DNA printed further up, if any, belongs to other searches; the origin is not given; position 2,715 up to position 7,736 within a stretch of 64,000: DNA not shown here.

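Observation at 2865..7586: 1573-aa single-gene helicase-nuclease (DUF4011 / SF1 helicase / Vsr-DUF559-like nuclease / DUF3320): best defence-system candidate in the window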

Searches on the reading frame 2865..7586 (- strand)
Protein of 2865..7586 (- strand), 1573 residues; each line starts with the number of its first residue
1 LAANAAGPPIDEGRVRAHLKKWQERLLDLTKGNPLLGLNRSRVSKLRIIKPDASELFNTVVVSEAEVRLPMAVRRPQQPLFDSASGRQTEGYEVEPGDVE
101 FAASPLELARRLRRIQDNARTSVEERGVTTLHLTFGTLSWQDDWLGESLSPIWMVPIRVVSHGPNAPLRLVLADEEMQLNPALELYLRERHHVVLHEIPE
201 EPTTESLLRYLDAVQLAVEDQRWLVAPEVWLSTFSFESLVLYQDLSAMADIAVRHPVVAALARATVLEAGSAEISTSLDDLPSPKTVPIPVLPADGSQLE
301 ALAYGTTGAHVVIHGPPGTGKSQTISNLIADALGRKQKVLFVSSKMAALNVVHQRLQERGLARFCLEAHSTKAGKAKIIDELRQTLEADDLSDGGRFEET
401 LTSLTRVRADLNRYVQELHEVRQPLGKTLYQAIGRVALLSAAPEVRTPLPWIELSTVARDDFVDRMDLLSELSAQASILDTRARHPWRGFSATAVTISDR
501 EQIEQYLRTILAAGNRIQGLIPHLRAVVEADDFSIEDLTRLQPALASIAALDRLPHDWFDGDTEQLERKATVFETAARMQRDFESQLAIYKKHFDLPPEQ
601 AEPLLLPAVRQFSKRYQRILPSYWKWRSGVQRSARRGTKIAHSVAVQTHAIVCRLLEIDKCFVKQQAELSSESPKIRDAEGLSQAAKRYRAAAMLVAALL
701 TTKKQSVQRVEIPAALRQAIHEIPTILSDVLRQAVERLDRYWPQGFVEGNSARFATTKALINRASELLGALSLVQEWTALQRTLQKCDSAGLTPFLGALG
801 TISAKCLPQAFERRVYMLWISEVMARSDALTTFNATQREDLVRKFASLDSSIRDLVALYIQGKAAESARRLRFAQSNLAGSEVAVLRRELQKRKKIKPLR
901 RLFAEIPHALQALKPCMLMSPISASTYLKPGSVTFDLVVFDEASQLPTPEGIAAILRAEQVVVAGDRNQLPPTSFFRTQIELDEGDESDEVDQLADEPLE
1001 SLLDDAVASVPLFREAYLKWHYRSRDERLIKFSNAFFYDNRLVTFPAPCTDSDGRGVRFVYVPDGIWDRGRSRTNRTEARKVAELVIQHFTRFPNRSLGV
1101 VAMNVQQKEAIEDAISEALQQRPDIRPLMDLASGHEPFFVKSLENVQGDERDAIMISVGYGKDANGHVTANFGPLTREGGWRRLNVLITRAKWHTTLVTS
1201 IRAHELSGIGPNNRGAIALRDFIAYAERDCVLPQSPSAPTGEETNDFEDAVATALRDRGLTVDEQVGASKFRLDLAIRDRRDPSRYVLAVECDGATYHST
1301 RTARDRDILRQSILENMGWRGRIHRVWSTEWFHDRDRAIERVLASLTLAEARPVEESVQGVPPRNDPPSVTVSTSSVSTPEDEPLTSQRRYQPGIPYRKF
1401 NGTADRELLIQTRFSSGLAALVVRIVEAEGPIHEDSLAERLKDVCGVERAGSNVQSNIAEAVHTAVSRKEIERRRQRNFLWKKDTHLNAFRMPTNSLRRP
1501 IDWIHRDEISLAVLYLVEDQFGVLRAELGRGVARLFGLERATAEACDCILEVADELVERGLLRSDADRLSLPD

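Call 5: search_protein_families(library=pfam, proteins=[window:2865-7586:-], max_evalue=0.1)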
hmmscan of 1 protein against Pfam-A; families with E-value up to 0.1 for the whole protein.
window:2865-7586:- (1573 aa): 27 families (the best 25 are shown)
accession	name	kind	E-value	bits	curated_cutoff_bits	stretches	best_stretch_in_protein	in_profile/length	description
PF18741.7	MTES_1575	-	4.1e-34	117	38.2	1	1247-1346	1-96/96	REase_MTES_1575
PF13195.11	DUF4011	-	3.4e-24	86.1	22.2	1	25-187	1-158/158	Protein of unknown function (DUF4011)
PF13086.12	AAA_11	-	2.2e-16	60.8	27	2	296-362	4-75/257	AAA domain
PF13087.12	AAA_12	-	6.9e-15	55.6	27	1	1016-1199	18-192/195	AAA domain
PF11784.13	DUF3320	-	3.5e-12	46.5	25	1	1418-1456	12-50/50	Protein of unknown function (DUF3320)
PF01443.25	Viral_helicase1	-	8.1e-07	29.5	21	2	312-382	2-68/228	Viral superfamily 1 RNA helicase core domain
PF13245.12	AAA_19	-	2.9e-06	27.9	25.1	1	298-359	1-64/134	AAA domain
PF13604.12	AAA_30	-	8.7e-06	26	27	1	297-381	5-96/191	AAA domain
PF13191.12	AAA_16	-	0.00011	23.2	32.6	1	302-415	19-124/167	AAA ATPase domain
PF09848.15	SLFN-g3_helicase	-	0.0002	21.2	24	1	310-360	3-55/354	Schlafen group 3, DNA/RNA helicase domain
PF07728.20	AAA_5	-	0.002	18.6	22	0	310-358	1-49/139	AAA domain (dynein-related subfamily)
PF20720.3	nSTAND3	-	0.0069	16.5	27.2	1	309-347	18-56/155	Novel STAND NTPase 3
PF01580.24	FtsK_SpoIIIE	-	0.0071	16.3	24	1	308-335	38-66/221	FtsK/SpoIIIE family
PF02456.21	Adeno_IVa2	-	0.0074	15.6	21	1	292-333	72-112/370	Adenovirus IVa2 protein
PF07088.17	GvpD_P-loop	-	0.013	15.8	24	1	304-351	6-52/189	GvpD gas vesicle protein, P-loop domain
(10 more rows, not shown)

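Call 6: search_protein_families(library=padloc, proteins=[window:2865-7586:-], max_evalue=0.01)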
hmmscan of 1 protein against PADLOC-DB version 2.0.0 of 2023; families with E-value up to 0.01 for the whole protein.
window:2865-7586:- (1573 aa): 8 families
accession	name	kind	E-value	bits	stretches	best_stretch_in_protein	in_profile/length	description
PDLC05009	PDC-S37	-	0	1201.2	1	14-1568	5-1543/1550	-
PDLC02194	Hhe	-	4.3e-165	549.4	2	758-1345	1201-1779/1911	-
PDLC03920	MkoA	-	3.4e-24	83.2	2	934-1205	791-1080/1112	-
PDLC03924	MkoC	-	2.9e-17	60.1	1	934-1193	670-936/1136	-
PDLC03921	MkoA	-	3.3e-10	36.3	2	933-973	1295-1335/1607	-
PDLC04140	mad8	-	4.5e-10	37.6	1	307-407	26-141/314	mads_8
PDLC05035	PDC-S53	-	0.0027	13.8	0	312-361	514-561/900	-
PDLC00104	GajB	-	0.0079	13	0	308-357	15-68/574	UrvD helicase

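Call 7: search_protein_families(library=ncbifam, proteins=[window:2865-7586:-], max_evalue=0.01)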
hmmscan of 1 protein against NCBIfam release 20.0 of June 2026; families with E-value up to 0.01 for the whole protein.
window:2865-7586:- (1573 aa): 7 families
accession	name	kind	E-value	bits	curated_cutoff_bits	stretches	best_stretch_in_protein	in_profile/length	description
NF058533.1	antiphage_ProA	equivalog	0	1189.3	1500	1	14-1540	355-1903/1903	anti-phage protein ProA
NF042953.1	Hhe_antiphage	equivalog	2.6e-239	797.6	2000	2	662-1348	1012-1682/1797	DUF4011 domain-containing anti-phage protein Hhe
TIGR00376.1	TIGR00376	hypoth_equivalog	1.5e-24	86.4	348.9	3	867-1043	299-454/639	IGHMBP2 family helicase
NF040671.1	PLuB_AAA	exception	6.9e-18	63.5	999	2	930-1197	958-1228/1256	PLuB system helicase-like protein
TIGR01447.1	recD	equivalog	0.0016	17.1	310.15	0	301-330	156-185/597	exodeoxyribonuclease V subunit alpha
NF038214.1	IS21_help_AAA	equivalog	0.0019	17.9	200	1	297-353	79-135/232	IS21-like element helper ATPase IstB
TIGR01448.2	helicase_RecD2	equivalog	0.005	15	500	0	296-338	319-361/713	SF1B family DNA helicase RecD2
